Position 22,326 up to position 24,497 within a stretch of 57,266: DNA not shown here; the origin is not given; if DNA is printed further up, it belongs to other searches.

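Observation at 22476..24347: HerA/FtsK-superfamily ATPase co-transcribed at the distal end of the T7SS substrate cluster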

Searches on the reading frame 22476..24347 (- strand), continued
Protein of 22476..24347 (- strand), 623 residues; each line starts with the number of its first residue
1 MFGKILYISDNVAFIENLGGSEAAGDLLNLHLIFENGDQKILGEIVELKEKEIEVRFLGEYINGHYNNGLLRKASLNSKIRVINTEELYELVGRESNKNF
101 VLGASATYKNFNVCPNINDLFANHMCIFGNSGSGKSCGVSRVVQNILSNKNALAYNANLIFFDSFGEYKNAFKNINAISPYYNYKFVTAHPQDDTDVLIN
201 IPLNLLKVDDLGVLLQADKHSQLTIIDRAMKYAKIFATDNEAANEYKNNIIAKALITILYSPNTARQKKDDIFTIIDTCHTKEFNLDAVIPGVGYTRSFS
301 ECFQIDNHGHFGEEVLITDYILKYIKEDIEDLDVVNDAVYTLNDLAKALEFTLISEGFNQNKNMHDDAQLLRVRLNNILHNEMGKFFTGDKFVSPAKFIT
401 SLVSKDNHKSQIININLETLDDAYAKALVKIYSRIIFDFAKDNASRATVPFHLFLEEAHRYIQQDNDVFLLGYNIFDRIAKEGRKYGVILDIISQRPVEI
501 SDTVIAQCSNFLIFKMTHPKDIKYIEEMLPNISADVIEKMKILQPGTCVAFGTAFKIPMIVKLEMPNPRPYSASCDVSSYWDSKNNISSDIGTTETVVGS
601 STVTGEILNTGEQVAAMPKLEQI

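Call 27: search_solved_structures(query=A1, max_evalue=0.001)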
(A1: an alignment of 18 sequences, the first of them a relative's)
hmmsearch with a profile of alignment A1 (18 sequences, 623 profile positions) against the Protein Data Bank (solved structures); distinct sequences matched with E-value up to 0.001: 9.
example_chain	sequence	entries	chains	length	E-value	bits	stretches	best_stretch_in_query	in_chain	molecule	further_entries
9c1m_M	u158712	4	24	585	3e-50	174.6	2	410-584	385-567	ATP-binding protein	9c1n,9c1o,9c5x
8xau_A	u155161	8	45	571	9.9e-43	149.7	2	387-574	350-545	ATP-binding protein | HerA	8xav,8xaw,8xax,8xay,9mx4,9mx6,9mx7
8ziq_M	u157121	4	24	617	3.4e-40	141.4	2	408-584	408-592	HerA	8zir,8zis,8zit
4d2i_A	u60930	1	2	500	3.5e-34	121.5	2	390-586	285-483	HERA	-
8wiv_A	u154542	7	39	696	6.3e-34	120.6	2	415-587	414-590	Helicase HerA central domain-containing protein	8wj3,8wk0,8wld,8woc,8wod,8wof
8j4u_M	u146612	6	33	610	1.1e-29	106.7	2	412-585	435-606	Nucleoside triphosphate hydrolase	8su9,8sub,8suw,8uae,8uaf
8yho_A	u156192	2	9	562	2.5e-26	95.6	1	104-561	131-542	DUF87 domain-containing protein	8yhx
9x1l_A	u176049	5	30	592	7.3e-19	70.9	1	450-563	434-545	DNA helicase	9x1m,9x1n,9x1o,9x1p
8wet_A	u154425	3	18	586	1e-07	34.1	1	434-525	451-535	TdpA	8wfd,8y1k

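Call 41: predict_structure(alignment_id=A1)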
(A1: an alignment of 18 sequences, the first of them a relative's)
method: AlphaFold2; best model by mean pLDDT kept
length: 623 residues; sequences in the alignment: 18
mean_pLDDT: 63.0   pTM: 0.55
mean pLDDT of the five models: 63.0, 63.0, 61.9, 60.7, 59.8
residues with pLDDT >= 90: 14; 70-90: 273; 50-70: 170; < 50: 166
segments of 3 or more residues with pLDDT < 50: 102-107, 118-134, 444-517, 543-578, 592-623
pLDDT, mean of each block of 10 residues (from residue 1): 81 82 62 83 82 83 67 75 80 61 49 53 42 51 65 59 68 74 83 86 89 85 89 85 82 82 76 75 66 60 55 65 76 74 89 77 82 89 86 81 74 78 73 67 39 38 35 31 30 30 33 41 53 58 46 34 30 39 55 33 25 28 29
secondary structure, 60 per line:
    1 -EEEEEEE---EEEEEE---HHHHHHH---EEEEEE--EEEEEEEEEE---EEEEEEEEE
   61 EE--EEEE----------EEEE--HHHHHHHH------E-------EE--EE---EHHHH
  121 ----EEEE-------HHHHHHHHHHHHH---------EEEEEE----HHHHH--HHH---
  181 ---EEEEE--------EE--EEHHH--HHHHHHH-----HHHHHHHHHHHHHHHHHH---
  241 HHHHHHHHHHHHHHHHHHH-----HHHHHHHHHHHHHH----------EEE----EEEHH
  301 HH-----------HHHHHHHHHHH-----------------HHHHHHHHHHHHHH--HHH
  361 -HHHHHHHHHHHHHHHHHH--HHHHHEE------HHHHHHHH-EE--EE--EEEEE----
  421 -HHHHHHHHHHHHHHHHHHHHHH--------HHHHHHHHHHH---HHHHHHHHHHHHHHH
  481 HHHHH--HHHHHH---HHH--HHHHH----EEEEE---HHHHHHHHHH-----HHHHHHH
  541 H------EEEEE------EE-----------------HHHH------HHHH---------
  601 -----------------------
elements in order: E2-8 E12-17 H21-27 E31-36 E39-48 E52-62 E65-68 E79-82 H85-92 H117-120 E125-128 H136-148 E158-163 H168-172 E184-188 H208-214 H220-237 H241-259 H265-278 E289-291 E296-298 H299-302 H314-324 H342-355 H362-379 H382-386 H395-402 E412-416 H422-443 H452-462 H466-485 H488-493 H502-506 E511-515 H519-528 H534-541 E548-552 H578-581 H588-591
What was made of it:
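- Checked: The AF2 model has beta strands across residues 2-82 at pLDDT about 80, which fits an N-terminal barrel, but the overall model is poor (pLDDT 63, call 41).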

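Call 55: search_dna_similar(query=window:22476-24347:-, collection=plasmids, mode=protein, max_rows=12)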
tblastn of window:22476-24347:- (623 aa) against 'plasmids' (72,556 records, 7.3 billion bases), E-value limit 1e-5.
Records with a match: 626; places in all: 651; records where one place covers at least 80% of the query: 167.
Best place of each record, by identity: <60% 626.
By first word of the organism name: Klebsiella 136; Citrobacter 70; Escherichia 65; Listeria 55; Enterobacter 55; Serratia 20; Salmonella 14; Enterococcus 11; Bradyrhizobium 11; Acinetobacter 11; and 80 more.
By predicted mobility (MOB-suite, as given by PLSDB): conjugative 272; mobilizable 227; non-mobilizable 127.
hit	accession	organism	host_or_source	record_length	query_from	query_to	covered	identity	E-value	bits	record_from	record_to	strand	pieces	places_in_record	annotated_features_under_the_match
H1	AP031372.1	Enterococcus casseliflavus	-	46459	56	581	84%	31.1%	4e-79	281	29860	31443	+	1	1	hypothetical protein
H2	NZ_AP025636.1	Enterococcus innesii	-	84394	56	581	84%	30.9%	4e-80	284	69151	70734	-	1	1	ATP-binding protein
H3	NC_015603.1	Lactobacillus kefiranofaciens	-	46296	57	581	84%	31.0%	4e-82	290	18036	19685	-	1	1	ATP-binding protein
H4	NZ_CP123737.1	Lactobacillus kefiranofaciens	Tibetan kefir grain,mixed culture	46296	57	581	84%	31.0%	4e-82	290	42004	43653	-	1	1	ATP-binding protein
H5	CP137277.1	Listeria monocytogenes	fungus products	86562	56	581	84%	30.0%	3e-64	272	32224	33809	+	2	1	DUF87 domain-containing protein | hypothetical protein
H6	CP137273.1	Listeria monocytogenes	fungus products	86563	56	581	84%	30.0%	3e-64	272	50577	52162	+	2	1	DUF87 domain-containing protein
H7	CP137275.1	Listeria monocytogenes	fungus products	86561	56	581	84%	30.2%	8e-63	268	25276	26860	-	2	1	DUF87 domain-containing protein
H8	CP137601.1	Listeria monocytogenes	fungus products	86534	56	581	84%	30.2%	8e-63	268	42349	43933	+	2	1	DUF87 domain-containing protein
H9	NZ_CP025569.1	Listeria monocytogenes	-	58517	56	581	84%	29.8%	3e-74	266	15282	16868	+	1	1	DUF87 domain-containing protein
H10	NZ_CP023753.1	Listeria monocytogenes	food product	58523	56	581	84%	29.8%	3e-74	266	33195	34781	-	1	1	DUF87 domain-containing protein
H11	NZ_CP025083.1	Listeria monocytogenes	meat processing facility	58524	56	581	84%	29.8%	3e-74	266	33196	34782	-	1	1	DUF87 domain-containing protein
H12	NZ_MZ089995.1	Listeria monocytogenes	-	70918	56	581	84%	29.8%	3e-74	266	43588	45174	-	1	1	DUF87 domain-containing protein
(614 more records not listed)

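Call 56: search_dna_similar(query=window:22476-24347:-, collection=phages, mode=protein, max_rows=8)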
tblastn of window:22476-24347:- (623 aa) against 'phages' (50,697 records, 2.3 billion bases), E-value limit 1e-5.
Records with a match: 3; places in all: 3; records where one place covers at least 80% of the query: 0.
Best place of each record, by identity: <60% 3.
By first word of the organism name: Blautia 1; Bacteriophage 1; Caudoviricetes 1.
By host as written in the record: - 2; Blautia coccoides 1.
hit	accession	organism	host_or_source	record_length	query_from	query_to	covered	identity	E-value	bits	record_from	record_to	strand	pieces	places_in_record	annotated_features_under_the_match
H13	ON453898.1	Blautia phage Montmirail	Blautia coccoides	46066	58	586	63%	28.4%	5e-20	157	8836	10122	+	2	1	terminase large subunit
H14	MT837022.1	Bacteriophage sp.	human fecal samples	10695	406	573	27%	26.2%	6e-13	79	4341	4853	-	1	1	record has no annotation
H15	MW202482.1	Caudoviricetes sp.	Manatee Spring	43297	436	529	15%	30.0%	5e-6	56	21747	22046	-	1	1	hera helicase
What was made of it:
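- Tried and rejected: Phage collection: only weak terminase-like or partial hits (call 56).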

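Call 57: get_annotated_region(hit=H3, flank=4000)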
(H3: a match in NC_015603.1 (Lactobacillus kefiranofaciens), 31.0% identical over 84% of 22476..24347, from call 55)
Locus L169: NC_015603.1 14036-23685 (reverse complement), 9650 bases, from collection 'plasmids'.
description: Lactobacillus kefiranofaciens subsp. kefiranofaciens plasmid pWW2, complete sequence
organism: Lactobacillus kefiranofaciens (NCBI taxid 190905)
taxonomy: Bacteria; Bacillota; Bacilli; Lactobacillales; Lactobacillaceae; Lactobacillus; Lactobacillus kefiranofaciens
host: -; source: -; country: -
typing (MOB-suite, as given by PLSDB): conjugative; replicon rep_cluster_707; relaxase MOBQ; mating-pair formation MPF_T
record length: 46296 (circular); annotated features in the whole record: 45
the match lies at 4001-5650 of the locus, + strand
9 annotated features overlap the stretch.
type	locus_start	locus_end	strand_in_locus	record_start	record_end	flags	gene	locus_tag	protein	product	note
CDS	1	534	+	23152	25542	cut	-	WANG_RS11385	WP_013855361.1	protein kinase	GO:0006468 - protein phosphorylation [Evidence IEA]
CDS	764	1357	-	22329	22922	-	-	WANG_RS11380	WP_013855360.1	recombinase family protein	GO:0006310 - DNA recombination [Evidence IEA]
CDS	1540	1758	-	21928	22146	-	-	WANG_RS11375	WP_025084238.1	hypothetical protein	-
CDS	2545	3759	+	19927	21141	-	-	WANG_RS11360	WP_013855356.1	SIR2 family protein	-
CDS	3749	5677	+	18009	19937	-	-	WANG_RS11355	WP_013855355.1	ATP-binding protein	-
CDS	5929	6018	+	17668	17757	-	-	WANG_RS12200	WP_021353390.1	putative holin-like toxin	-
CDS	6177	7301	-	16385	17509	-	-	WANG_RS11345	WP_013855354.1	ArdC-like ssDNA-binding domain-containing protein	-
CDS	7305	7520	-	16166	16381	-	-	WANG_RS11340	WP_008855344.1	hypothetical protein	-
CDS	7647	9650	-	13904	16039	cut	topB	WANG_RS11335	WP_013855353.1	type IA DNA topoisomerase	GO:0006265 - DNA topological change [Evidence IEA]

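Call 58: get_annotated_region(hit=H9, flank=4000)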
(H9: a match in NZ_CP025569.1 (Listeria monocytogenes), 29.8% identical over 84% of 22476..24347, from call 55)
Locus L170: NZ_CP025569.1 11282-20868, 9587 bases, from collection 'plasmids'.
description: Listeria monocytogenes strain PIR00540 plasmid pPIR00540, complete sequence
organism: Listeria monocytogenes (NCBI taxid 1639)
taxonomy: Bacteria; Bacillota; Bacilli; Bacillales; Listeriaceae; Listeria; Listeria monocytogenes
host: -; source: -; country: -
typing (MOB-suite, as given by PLSDB): mobilizable; replicon rep_cluster_110; relaxase MOBP
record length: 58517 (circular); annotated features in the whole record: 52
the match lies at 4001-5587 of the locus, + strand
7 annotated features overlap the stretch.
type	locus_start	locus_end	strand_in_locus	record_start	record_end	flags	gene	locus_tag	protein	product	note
CDS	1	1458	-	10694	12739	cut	copB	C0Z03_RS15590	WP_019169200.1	copper-translocating P-type ATPase CopB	-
CDS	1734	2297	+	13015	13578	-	-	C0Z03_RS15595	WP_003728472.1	recombinase family protein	GO:0006310 - DNA recombination [Evidence IEA]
CDS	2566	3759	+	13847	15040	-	-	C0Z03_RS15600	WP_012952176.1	SIR2 family protein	-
CDS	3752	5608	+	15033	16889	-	-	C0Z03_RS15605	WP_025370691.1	DUF87 domain-containing protein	-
CDS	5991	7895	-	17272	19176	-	-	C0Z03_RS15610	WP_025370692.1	heavy metal translocating P-type ATPase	-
CDS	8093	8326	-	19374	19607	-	-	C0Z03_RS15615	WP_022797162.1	heavy-metal-associated domain-containing protein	-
CDS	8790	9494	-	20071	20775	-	-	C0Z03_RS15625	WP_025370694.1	Crp/Fnr family transcriptional regulator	GO:0006355 - regulation of DNA-templated transcription [Evidence IEA]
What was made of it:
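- On Anti-phage HerA (SIR2-HerA, DUF4297-HerA): The real SIR2-HerA pairs for comparison are in calls 57 and 58.
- The closest characterised relatives act on DNA, not on secretion substrates (calls 27, 57, 58). The best annotated relatives are SIR2-HerA pairs on Lactobacillus, Listeria and Enterococcus plasmids, at 30-31% identity over residues 56-581 (calls 55, 57, 58).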

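Call 73: search_protein_representatives(protein=window:22476-24347:-)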
Query: 623 residues. Proteins with E-value up to 0.001 (for the whole library): 4237; up to 1e-10: 1782; up to 1e-30: 170. The best 150 are listed.
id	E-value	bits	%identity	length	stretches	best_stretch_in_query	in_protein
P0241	9.9e-192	655.2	49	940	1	1-586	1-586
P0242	1.6e-184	631.4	49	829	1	1-589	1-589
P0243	2.0e-151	522.1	44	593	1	26-581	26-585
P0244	2.1e-150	518.7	42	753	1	2-583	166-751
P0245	8.5e-139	480.4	39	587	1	1-581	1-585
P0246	4.8e-134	464.7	38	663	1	1-590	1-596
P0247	9.5e-130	450.5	38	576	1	3-582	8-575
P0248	5.2e-128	444.8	39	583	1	1-572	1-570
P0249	7.9e-126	437.6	39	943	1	1-590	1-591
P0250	2.0e-115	403.2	51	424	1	257-604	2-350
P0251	1.9e-112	393.4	46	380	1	207-581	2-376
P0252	6.1e-108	378.5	36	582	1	1-581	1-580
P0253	1.3e-91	324.5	35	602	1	31-581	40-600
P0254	1.5e-90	321.0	37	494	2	1-381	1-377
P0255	4.9e-89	316.1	34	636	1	51-581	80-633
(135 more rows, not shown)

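Call 81: fold_search(model_id=the predicted structure, library=pdb)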
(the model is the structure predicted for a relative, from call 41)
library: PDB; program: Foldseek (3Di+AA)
matches with E <= 10: 686; with E <= 0.001: 70
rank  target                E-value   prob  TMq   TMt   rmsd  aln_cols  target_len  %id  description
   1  8xav_A                9.2e-18  1.00  0.27  0.29  17.9       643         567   22  Cryo-EM structure of an anti-phage defense complex (released 2024-06-05)
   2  8xav_E                8.3e-17  1.00  0.26  0.28  18.0       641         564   23  Cryo-EM structure of an anti-phage defense complex (released 2024-06-05)
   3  8xau_E                1.7e-16  1.00  0.26  0.28  19.2       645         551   21  Cryo-EM structure of HerA (released 2024-06-05)
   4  8yhx_A                1.9e-16  1.00  0.32  0.35  17.2       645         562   19  Cryo-EM structure of the trimeric HerA (released 2024-11-06)
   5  8xaw_D                5.0e-16  1.00  0.28  0.30  17.4       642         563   23  Cryo-EM structure of an anti-phage defense complex bound to AMPPNP and DNA at state 1 (released 2024-06-05)
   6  8xau_A                1.3e-15  1.00  0.26  0.28  18.6       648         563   21  Cryo-EM structure of HerA (released 2024-06-05)
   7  8xau_F                3.7e-15  1.00  0.25  0.28  17.4       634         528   21  Cryo-EM structure of HerA (released 2024-06-05)
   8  8wiv_O                3.8e-15  1.00  0.28  0.27  18.5       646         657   19  Cryo-EM structure of a bacterial protein (released 2024-09-11)
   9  8wld_N                5.7e-15  1.00  0.27  0.27  18.6       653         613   17  Cryo-EM structure of SIR2/HerA antiphage complex (released 2024-09-11)
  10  8wod_D                6.3e-15  1.00  0.27  0.32  16.0       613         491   17  Cryo-EM structure of SIR2/HerA complex (released 2024-09-11)
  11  8wof_D                6.7e-15  1.00  0.27  0.30  18.7       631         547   17  Cryo-EM structure of SIR2/HerA complex (released 2024-09-11)
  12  8wiv_L                7.0e-15  1.00  0.28  0.27  18.5       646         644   18  Cryo-EM structure of a bacterial protein (released 2024-09-11)
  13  9c1n_R                7.0e-15  1.00  0.26  0.27  19.7       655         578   21  HerA-DUF4297 assembly 2 (released 2025-06-04)
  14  8wod_O                9.4e-15  1.00  0.28  0.30  18.4       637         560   18  Cryo-EM structure of SIR2/HerA complex (released 2024-09-11)
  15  8wld_M                1.2e-14  1.00  0.29  0.27  19.2       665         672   18  Cryo-EM structure of SIR2/HerA antiphage complex (released 2024-09-11)
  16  9c1m_Q                1.7e-14  1.00  0.25  0.26  20.4       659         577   21  HerA-DUF assembly 1 (released 2025-06-04)
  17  9c1m_M                1.8e-14  1.00  0.26  0.27  20.0       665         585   21  HerA-DUF assembly 1 (released 2025-06-04)
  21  8wiv_D                8.5e-14  1.00  0.28  0.28  16.9       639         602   17  Cryo-EM structure of a bacterial protein (released 2024-09-11)
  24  8j4u_R                1.4e-13  1.00  0.30  0.34  16.1       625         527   15  Structure of HerA-Sir2 complex from Escherichia coli Nezha system (released 2024-01-03)
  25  8wiv_M                1.4e-13  1.00  0.26  0.26  18.5       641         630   17  Cryo-EM structure of a bacterial protein (released 2024-09-11)
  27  8j4u_P                2.4e-13  1.00  0.29  0.32  17.4       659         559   16  Structure of HerA-Sir2 complex from Escherichia coli Nezha system (released 2024-01-03)
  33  8j4u_Q                1.3e-12  1.00  0.29  0.32  16.9       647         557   16  Structure of HerA-Sir2 complex from Escherichia coli Nezha system (released 2024-01-03)
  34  8ziq_M                1.3e-12  1.00  0.28  0.29  18.8       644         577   18  HerA-DUF4297 complex with DNA (released 2025-03-12)
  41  8ziq_N                5.1e-12  1.00  0.27  0.29  18.3       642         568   18  HerA-DUF4297 complex with DNA (released 2025-03-12)
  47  8ziq_O                1.4e-11  1.00  0.27  0.29  18.2       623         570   18  HerA-DUF4297 complex with DNA (released 2025-03-12)
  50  8wiv_A                1.0e-10  1.00  0.25  0.33  15.3       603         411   16  Cryo-EM structure of a bacterial protein (released 2024-09-11)
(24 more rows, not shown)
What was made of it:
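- The top solved-structure matches are anti-phage HerAs (calls 27, 81).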
